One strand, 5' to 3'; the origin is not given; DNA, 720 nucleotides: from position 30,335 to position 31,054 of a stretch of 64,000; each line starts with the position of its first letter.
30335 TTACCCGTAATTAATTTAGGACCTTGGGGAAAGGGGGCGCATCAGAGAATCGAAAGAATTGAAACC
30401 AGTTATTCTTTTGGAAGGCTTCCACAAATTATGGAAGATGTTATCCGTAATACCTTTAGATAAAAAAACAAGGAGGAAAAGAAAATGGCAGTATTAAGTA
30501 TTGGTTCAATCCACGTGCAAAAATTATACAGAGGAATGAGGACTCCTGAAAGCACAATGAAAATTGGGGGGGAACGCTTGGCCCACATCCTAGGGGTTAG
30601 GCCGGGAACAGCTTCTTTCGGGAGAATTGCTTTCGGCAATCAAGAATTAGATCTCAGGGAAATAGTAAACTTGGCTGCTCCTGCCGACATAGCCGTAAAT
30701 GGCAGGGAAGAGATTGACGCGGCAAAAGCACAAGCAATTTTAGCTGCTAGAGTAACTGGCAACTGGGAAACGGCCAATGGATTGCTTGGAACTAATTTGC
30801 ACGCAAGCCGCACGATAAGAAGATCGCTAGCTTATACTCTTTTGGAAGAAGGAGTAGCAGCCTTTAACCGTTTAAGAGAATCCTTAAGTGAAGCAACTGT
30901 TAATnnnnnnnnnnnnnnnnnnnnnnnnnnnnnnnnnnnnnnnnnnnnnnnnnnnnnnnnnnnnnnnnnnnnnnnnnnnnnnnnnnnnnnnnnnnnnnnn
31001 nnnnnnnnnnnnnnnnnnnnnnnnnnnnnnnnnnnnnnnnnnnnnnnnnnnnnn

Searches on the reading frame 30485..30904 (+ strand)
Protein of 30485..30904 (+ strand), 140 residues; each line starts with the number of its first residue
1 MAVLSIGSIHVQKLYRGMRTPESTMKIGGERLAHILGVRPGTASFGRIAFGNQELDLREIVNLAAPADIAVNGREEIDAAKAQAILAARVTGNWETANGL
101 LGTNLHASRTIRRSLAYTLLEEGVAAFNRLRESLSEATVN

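Call 17: search_protein_representatives(protein=window:30485-30859:+)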
Query: 125 residues. Proteins with E-value up to 0.001 (for the whole library): 3; up to 1e-10: 1; up to 1e-30: 1. The best 3 are listed.
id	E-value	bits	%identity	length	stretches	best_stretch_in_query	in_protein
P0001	2.1e-72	256.7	100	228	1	1-125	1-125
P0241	9.4e-07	45.2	33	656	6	53-103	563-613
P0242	2.4e-05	40.6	32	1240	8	49-120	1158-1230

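Call 18: search_protein_families(library=pfam, proteins=[P0241, P0242], max_evalue=0.01)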
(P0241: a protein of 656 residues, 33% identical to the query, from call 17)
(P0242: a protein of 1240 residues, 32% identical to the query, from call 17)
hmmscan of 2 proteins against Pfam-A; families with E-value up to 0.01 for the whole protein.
P0241 (656 aa): 3 families
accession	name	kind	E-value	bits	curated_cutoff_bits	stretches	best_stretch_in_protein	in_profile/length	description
PF00877.26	NLPC_P60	-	2.5e-14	53.5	23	1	64-176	1-80/105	NlpC/P60 family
PF19410.4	DUF5980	-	1.1e-08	35.8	27.1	0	590-610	8-28/97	Family of unknown function (DUF5980)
PF21279.3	YhfX-like_C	-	0.0025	18.8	27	0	413-435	15-37/97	YhfX-like, C-terminal domain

P0242 (1240 aa): 3 families
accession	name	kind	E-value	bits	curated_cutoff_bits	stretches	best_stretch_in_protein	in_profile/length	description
PF00225.29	Kinesin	-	7.5e-93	311.5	29.3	1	117-428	28-327/327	Kinesin motor domain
PF16796.11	Microtub_bd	-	4.1e-16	59.7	27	1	110-243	46-154/155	Microtubule binding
PF17216.9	Rrp44_CSD1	-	0.0005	20.3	22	0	888-955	62-131/148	Rrp44-like cold shock domain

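Call 55: search_protein_families(library=pfam, proteins=[window:30485-30814:+, window:30485-30892:+], max_evalue=10)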
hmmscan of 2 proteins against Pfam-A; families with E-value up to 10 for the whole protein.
window:30485-30814:+ (110 aa): 0 families

window:30485-30892:+ (136 aa): 0 families

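Call 62: predict_structure(protein=window:30485-30904:+)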
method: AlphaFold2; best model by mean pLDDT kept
length: 140 residues; sequences in the alignment: 1
mean_pLDDT: 41.4   pTM: 0.31
mean pLDDT of the five models: 41.4, 38.8, 38.2, 36.7, 35.9
residues with pLDDT >= 90: 0; 70-90: 0; 50-70: 22; < 50: 118
segments of 3 or more residues with pLDDT < 50: 1-77, 90-92, 103-127, 133-140
pLDDT, mean of each block of 10 residues (from residue 1): 26 35 39 42 37 43 34 39 51 54 44 45 48 43
secondary structure, 60 per line:
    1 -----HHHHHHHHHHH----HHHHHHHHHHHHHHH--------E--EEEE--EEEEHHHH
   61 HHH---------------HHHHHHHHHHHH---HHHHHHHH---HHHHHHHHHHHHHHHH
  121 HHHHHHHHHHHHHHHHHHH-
elements in order: H6-16 H21-35 E47-50 E53-56 H57-63 H79-90 H94-101 H105-139
